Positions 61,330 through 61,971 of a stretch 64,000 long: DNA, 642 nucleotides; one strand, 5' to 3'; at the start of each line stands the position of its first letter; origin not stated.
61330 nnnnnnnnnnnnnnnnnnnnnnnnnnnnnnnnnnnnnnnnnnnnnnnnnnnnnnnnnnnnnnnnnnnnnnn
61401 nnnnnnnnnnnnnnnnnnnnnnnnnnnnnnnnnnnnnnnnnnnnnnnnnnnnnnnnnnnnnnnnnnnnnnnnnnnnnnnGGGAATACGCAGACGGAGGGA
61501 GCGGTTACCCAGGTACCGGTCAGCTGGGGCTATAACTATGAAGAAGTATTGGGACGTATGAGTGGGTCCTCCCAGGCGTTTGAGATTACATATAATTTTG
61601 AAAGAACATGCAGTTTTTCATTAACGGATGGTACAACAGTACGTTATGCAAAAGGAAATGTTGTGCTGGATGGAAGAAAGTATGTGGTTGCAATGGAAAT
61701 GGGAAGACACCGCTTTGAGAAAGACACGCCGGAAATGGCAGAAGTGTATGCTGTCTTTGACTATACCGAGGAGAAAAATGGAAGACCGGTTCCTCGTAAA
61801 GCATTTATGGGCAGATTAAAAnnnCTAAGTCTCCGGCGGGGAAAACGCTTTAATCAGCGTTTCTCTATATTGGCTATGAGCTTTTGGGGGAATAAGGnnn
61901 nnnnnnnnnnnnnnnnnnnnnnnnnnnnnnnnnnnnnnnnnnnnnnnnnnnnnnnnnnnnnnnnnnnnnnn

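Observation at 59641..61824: STAND NTPase with a HEPN effector, a low-complexity linker and a beta-rich tail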

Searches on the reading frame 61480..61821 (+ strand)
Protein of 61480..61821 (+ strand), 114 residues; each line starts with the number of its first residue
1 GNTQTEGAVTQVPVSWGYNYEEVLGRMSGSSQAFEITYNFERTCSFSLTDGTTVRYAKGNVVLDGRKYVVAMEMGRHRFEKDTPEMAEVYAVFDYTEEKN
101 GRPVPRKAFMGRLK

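Call 69: find_homologous_proteins(query=window:61480-61821:+, max_evalue=1)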
Query seq(114 aa): no candidate shares three 5-residue words with the query. No homologue found.
